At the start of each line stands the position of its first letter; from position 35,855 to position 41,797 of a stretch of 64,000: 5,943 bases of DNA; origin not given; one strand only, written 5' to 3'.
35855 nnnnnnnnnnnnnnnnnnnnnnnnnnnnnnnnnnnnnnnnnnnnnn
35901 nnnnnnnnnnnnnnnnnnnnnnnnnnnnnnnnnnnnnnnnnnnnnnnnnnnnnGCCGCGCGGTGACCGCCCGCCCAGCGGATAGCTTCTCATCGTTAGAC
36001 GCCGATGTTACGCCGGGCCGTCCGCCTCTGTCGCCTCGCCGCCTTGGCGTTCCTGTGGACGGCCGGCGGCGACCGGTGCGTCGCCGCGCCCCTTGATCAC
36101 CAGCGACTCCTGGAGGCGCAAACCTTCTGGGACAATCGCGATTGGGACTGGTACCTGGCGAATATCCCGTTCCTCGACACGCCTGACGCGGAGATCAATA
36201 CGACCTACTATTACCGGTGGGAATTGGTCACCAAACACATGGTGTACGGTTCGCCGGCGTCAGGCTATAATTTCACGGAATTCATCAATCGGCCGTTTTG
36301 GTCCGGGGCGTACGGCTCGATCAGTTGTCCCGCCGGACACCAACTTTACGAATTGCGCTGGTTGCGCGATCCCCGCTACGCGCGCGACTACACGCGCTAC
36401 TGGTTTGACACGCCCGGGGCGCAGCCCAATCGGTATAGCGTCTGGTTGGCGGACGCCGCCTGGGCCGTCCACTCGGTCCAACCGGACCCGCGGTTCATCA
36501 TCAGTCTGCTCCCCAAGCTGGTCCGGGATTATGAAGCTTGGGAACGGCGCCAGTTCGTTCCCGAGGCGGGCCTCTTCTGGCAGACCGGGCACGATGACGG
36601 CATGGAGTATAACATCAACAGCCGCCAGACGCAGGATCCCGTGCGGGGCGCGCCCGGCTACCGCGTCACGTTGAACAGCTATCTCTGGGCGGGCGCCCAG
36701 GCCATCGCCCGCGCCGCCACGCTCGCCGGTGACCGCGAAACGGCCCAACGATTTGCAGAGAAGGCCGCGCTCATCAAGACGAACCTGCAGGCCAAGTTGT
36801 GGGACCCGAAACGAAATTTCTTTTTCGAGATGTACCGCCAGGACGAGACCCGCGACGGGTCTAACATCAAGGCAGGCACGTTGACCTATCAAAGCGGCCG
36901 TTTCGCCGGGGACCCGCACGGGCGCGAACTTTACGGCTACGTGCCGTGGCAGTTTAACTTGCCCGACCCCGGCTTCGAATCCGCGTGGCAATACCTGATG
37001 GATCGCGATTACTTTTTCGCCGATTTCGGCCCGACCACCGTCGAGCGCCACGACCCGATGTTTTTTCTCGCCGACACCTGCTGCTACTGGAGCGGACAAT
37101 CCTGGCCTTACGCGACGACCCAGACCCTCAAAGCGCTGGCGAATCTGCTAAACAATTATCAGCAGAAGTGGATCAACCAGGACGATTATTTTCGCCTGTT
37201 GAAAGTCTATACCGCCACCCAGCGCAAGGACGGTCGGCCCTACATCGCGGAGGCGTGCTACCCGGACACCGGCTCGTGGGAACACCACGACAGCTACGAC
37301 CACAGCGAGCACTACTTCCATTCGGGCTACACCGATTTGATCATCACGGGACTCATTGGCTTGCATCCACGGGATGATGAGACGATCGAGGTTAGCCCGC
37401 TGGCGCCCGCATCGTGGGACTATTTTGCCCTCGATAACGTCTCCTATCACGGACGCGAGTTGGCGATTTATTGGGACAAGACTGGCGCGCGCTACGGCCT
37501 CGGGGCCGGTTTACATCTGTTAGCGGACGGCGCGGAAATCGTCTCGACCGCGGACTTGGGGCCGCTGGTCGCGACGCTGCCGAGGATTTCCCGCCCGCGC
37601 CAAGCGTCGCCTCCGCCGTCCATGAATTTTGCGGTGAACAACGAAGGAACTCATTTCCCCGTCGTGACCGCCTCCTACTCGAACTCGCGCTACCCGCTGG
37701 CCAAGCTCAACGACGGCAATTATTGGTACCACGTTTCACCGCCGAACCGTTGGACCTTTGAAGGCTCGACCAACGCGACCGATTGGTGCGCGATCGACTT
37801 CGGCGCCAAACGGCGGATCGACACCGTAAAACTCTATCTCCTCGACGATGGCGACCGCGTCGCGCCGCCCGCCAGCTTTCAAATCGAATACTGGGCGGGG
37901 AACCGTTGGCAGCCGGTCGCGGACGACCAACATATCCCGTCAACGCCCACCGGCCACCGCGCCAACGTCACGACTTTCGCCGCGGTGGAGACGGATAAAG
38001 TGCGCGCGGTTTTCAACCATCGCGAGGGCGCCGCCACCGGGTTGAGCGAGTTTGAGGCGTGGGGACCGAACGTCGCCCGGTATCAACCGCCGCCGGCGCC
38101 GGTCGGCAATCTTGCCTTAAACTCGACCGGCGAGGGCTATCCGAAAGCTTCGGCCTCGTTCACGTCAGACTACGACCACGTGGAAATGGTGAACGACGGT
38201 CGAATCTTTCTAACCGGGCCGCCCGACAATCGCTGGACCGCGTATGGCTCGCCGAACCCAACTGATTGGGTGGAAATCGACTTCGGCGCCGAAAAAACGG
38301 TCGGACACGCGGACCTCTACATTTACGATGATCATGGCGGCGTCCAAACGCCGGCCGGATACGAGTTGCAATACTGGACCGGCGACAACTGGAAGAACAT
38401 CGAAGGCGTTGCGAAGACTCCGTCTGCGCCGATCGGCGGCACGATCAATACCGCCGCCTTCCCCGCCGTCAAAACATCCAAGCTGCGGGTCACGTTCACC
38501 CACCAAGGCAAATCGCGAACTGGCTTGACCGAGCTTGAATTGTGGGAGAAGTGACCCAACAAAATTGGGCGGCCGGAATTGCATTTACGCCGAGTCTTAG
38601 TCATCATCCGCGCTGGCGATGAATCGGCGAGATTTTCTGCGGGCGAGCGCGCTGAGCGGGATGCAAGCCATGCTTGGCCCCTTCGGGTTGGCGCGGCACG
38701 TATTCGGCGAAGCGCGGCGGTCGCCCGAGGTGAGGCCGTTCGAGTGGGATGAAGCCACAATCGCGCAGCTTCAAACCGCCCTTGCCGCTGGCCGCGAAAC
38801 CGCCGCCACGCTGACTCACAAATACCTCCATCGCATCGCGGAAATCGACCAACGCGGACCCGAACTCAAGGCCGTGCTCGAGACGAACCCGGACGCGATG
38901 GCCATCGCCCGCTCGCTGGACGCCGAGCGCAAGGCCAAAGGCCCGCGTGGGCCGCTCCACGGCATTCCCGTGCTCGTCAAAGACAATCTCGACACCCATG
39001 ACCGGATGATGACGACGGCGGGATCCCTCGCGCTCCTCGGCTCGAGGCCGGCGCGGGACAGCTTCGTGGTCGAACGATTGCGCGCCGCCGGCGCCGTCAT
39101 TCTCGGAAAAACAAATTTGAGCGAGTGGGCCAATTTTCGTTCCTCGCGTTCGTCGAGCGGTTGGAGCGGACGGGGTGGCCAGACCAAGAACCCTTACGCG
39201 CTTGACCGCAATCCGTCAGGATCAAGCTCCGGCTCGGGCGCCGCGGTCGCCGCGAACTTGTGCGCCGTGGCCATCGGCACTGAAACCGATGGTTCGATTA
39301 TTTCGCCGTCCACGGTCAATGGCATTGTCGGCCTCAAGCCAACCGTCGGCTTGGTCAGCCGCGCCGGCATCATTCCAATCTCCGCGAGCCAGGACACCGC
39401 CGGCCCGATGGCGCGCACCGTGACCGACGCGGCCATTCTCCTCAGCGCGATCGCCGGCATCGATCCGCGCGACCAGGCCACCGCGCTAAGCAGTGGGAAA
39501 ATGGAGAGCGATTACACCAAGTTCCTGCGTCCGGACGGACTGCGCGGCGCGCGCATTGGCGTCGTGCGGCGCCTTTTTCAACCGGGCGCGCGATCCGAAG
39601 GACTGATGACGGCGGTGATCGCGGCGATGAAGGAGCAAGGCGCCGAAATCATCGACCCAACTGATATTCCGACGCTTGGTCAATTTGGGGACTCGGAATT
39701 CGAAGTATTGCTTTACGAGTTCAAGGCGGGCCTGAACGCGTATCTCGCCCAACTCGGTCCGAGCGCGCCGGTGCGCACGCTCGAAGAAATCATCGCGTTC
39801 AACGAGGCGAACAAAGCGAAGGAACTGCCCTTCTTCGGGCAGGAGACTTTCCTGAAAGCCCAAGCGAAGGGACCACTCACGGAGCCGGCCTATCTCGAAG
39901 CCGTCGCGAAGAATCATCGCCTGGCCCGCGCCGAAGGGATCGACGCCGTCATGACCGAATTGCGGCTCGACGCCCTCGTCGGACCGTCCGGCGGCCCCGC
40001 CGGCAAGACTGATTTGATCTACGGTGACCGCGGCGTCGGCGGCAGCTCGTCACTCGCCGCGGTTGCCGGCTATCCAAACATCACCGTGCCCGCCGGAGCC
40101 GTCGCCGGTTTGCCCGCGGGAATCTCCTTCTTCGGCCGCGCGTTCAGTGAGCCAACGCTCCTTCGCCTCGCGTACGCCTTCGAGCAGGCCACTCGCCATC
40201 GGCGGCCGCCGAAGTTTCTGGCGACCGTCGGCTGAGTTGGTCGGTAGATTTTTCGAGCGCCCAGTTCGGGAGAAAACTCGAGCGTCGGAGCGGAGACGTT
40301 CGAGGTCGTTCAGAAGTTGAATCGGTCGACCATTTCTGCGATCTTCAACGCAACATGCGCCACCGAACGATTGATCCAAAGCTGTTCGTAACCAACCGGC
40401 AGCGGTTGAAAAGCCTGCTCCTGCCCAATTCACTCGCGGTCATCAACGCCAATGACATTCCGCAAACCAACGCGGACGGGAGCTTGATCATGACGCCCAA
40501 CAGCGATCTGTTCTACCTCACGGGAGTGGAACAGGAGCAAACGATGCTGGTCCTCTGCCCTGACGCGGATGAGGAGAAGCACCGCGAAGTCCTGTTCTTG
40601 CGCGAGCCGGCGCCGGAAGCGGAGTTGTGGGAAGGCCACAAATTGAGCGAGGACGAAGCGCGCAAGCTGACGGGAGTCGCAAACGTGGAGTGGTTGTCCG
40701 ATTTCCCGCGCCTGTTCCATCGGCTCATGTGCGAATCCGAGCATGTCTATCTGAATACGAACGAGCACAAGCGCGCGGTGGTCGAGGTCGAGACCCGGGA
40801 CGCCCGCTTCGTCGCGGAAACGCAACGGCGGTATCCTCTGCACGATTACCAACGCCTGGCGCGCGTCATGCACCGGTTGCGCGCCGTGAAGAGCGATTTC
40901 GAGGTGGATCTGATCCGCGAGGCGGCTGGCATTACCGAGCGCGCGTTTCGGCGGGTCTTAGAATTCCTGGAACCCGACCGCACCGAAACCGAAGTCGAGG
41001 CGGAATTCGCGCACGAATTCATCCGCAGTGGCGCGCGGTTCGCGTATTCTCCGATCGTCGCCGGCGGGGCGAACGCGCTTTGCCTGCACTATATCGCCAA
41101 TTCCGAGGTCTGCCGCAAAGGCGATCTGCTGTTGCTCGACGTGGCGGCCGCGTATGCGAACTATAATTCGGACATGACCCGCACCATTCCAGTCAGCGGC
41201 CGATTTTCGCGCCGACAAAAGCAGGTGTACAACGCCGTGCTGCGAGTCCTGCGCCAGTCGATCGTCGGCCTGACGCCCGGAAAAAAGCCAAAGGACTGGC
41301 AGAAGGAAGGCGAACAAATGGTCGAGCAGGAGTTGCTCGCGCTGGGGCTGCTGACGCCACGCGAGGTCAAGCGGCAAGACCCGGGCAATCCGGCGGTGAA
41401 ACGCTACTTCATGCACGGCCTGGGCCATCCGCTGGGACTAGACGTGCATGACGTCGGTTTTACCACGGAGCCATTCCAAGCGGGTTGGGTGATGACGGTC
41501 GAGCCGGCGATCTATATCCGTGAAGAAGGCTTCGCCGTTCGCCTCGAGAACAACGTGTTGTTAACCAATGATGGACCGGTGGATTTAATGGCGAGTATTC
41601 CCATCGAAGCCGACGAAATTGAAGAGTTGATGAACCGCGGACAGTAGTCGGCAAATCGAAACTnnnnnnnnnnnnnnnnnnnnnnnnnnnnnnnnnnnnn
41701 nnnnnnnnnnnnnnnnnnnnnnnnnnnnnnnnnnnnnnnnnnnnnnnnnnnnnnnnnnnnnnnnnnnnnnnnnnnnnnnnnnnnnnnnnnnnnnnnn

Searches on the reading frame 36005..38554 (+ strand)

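Call 10: search_protein_families(library=pfam, proteins=[window:36005-38554:+], max_evalue=0.001)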
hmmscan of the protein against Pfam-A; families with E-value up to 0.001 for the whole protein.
window:36005-38554:+ (849 aa): 6 families
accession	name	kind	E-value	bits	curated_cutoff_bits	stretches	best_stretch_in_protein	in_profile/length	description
PF22422.2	MGH1-like_GH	-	1.3e-77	262.3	27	1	103-439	2-355/356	Mannosylglycerate hydrolase MGH1-like glycoside hydrolase domain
PF00754.31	F5_F8_type_C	-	2.6e-22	79.7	28.2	2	730-836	18-117/127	F5/8 type C domain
PF22633.2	F5_F8_type_C_2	-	6.9e-20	71.9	27.8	2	741-829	8-91/91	NedA-like, galactose-binding domain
PF21606.3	BgaA-like_CBM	-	1.1e-10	42.2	27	1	723-795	14-88/160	Beta-galactosidase-like, Galactose-binding domain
PF03633.20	Glyco_hydro_65C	-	1.7e-08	34.6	22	1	457-512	4-60/62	Glycosyl hydrolase family 65, C-terminal domain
PF01204.24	Trehalase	-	4.1e-05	23.1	21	1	221-283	307-368/512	Trehalase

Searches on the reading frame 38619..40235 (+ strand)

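Call 10: search_protein_families(library=pfam, proteins=[window:38619-40235:+], max_evalue=0.001)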
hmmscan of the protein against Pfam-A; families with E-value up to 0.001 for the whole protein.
window:38619-40235:+ (538 aa): 1 family
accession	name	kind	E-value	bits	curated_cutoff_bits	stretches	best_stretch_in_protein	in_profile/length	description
PF01425.27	Amidase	-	1e-93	315.3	27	1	65-515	2-445/445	Amidase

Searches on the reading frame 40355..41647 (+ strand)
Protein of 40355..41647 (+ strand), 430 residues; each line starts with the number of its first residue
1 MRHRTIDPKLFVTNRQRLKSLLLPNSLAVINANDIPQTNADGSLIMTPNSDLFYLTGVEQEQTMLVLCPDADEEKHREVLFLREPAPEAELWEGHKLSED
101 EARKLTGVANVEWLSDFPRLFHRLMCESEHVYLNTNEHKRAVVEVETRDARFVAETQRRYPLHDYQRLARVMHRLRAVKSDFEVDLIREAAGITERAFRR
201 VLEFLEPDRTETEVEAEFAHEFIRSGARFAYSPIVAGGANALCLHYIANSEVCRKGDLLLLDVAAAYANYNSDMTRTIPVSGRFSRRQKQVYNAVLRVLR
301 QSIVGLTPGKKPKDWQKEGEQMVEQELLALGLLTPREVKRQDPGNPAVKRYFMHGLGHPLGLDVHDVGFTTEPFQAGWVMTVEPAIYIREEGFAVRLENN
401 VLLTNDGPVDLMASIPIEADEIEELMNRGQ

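Call 10: search_protein_families(library=pfam, proteins=[window:40355-41647:+], max_evalue=0.001)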
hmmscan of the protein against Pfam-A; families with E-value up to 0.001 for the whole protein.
window:40355-41647:+ (430 aa): 2 families
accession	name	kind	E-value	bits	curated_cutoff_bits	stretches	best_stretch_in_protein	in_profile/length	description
PF00557.29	Peptidase_M24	-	4.7e-49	167.4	23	1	186-404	2-207/208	Metallopeptidase family M24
PF05195.22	AMP_N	-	1e-26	93.4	24.6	1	11-132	1-121/121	Aminopeptidase P, N-terminal domain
